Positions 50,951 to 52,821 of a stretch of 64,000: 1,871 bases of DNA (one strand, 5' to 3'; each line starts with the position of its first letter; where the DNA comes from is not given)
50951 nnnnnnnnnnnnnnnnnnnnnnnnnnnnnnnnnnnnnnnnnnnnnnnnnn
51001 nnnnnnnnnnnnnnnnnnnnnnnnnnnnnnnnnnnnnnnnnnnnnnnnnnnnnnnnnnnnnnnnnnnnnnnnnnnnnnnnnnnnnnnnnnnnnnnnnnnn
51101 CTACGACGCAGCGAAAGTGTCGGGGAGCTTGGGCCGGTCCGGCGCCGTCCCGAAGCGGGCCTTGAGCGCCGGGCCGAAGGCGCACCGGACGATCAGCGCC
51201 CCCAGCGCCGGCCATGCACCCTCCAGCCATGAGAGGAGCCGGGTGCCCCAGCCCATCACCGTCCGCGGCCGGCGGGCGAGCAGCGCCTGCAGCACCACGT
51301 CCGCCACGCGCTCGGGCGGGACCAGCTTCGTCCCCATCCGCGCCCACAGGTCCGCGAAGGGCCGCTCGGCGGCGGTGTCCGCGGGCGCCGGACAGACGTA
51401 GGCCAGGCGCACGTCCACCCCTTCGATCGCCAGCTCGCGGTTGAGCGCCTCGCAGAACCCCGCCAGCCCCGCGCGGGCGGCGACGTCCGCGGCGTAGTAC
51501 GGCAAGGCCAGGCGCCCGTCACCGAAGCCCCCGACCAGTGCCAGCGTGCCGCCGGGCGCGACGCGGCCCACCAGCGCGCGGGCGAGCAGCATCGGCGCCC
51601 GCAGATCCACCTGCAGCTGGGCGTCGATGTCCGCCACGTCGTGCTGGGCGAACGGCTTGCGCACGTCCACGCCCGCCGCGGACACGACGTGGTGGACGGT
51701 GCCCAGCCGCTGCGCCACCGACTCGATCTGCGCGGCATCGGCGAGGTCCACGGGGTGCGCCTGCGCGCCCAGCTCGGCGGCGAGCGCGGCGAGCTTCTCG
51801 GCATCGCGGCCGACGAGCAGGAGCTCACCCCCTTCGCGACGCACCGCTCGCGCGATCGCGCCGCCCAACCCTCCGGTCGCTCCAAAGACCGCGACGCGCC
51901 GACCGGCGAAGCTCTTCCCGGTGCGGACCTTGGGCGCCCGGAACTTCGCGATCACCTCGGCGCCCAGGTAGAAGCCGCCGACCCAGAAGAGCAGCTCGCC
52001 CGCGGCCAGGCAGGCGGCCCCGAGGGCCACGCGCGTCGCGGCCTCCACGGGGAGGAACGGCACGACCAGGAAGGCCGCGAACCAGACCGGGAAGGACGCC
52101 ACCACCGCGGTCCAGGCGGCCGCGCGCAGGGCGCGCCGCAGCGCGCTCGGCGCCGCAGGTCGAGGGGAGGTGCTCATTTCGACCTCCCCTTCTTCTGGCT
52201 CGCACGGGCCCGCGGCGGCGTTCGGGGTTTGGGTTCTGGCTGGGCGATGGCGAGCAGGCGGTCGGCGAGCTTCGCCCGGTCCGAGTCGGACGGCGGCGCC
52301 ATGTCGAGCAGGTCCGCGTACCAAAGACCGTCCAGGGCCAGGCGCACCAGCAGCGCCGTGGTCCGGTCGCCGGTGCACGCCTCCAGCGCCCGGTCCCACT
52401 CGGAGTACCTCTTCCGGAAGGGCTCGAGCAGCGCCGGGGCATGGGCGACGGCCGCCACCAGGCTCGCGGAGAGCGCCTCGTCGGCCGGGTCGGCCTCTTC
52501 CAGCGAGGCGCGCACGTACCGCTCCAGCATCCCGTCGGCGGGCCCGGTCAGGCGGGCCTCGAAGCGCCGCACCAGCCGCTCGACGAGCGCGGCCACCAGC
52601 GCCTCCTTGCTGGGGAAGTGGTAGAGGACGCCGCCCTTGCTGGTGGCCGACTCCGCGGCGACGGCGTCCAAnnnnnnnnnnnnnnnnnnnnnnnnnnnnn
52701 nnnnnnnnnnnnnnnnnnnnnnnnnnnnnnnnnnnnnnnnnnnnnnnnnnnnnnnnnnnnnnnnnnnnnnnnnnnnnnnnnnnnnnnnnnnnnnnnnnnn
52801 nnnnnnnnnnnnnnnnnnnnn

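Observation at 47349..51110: A translationally coupled FIST / GAF-histidine kinase / response regulator operon followed by an orphan half-receiver and a mosaic rearrangement scar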

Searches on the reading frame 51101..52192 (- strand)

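Call 9: search_protein_families(library=pfam, proteins=[window:51101-52192:-], max_evalue=0.01)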
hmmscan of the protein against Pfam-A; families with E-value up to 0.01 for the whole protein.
window:51101-52192:- (363 aa): 9 families
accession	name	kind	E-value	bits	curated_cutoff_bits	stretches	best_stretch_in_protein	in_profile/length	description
PF00106.31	adh_short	-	9.6e-21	74.6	26.6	1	100-277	3-188/195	short chain dehydrogenase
PF13561.12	adh_short_C2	-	2.9e-20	73.3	27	1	104-280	1-185/236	Enoyl-(Acyl carrier protein) reductase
PF08659.16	KR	-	1.6e-07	31.8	22.6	1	102-206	5-122/180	KR domain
PF01370.27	Epimerase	-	7.9e-05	22.6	20.9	1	101-199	2-98/240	NAD dependent epimerase/dehydratase family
PF05368.20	NmrA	-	9.6e-05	22.5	27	1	99-175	4-82/298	NmrA-like family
PF03807.23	F420_oxidored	-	0.0001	23.2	21.6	1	100-156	2-59/94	NADP oxidoreductase coenzyme F420-dependent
PF13460.12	NAD_binding_10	-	0.00047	20.5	27.2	1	104-176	1-71/184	NAD(P)H-binding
PF23441.1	SDR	-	0.0025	17.7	27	1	154-273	78-196/258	SDR-like rossmann domain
PF03435.24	Sacchrp_dh_NADP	-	0.003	18.3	25.1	1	100-162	1-68/129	Saccharopine dehydrogenase NADP binding domain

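Call 26: search_protein_families(library=ncbifam, proteins=[window:51101-52192:-], max_evalue=0.01)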
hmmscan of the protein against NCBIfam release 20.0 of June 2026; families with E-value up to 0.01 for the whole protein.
window:51101-52192:- (363 aa): 177 families (the best 25 are shown)
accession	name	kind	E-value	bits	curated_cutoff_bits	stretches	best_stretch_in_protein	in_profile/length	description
NF006565.0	PRK09072.1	equivalog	9.5e-38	130.2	238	1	97-330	5-244/265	SDR family oxidoreductase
NF004526.0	PRK05872.1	subfamily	1.4e-22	80.1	276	1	92-330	5-256/297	short-chain dehydrogenase/reductase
NF005449.0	PRK07041.1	equivalog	7.3e-22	78.4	257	1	93-274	3-181/240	SDR family oxidoreductase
NF006073.0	PRK08219.1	equivalog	1.5e-21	77.1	218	1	101-308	7-213/227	SDR family oxidoreductase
NF005495.0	PRK07109.1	subfamily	9.4e-21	74.4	264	1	94-331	5-255/334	SDR family oxidoreductase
NF004453.0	PRK05786.1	equivalog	1.9e-20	73.4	243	1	95-302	3-215/238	3-ketoacyl-(acyl-carrier-protein) reductase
NF040690.1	mycolate_SDR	equivalog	4e-20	72.3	380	1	99-323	10-244/265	mycolate reductase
NF004825.0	PRK06181.1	equivalog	1.2e-19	70.7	215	1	93-336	2-260/268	SDR family oxidoreductase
NF005878.0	PRK07825.1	subfamily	3e-18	66.1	287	1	93-328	5-241/278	short chain dehydrogenase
NF009466.0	PRK12826.1-2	subfamily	2.4e-17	63.2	222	1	98-298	4-220/248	3-oxoacyl-ACP reductase FabG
NF009383.0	PRK12742.1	equivalog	9.6e-17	61.3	343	1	94-281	3-192/237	SDR family oxidoreductase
NF005465.0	PRK07060.1-2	equivalog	1.8e-16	60.3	331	1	94-262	2-172/241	short chain dehydrogenase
NF005881.0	PRK07832.1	equivalog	2.3e-16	59.8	296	1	92-274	4-196/287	SDR family oxidoreductase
NF009547.0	PRK12936.1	subfamily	5.1e-16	59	436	1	95-262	4-178/245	3-ketoacyl-(acyl-carrier-protein) reductase NodG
TIGR01963.1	PHB_DH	subfamily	1e-15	57.7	307.05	1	98-297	2-207/255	3-hydroxybutyrate dehydrogenase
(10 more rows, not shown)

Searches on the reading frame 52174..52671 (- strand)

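Call 9: search_protein_families(library=pfam, proteins=[window:52174-52671:-], max_evalue=0.01)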
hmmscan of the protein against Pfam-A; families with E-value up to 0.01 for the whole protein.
window:52174-52671:- (165 aa): 3 families
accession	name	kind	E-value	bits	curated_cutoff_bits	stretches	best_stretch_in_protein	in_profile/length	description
PF17937.6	TetR_C_28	-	1.3e-23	83.6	26.4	1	49-143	4-95/96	Tetracyclin repressor-like, C-terminal domain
PF00440.29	TetR_N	-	6.4e-07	29.5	24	1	1-29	19-47/47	Bacterial regulatory proteins, tetR family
PF16859.10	TetR_C_11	-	0.0076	17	32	0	42-137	4-111/113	Tetracyclin repressor-like, C-terminal domain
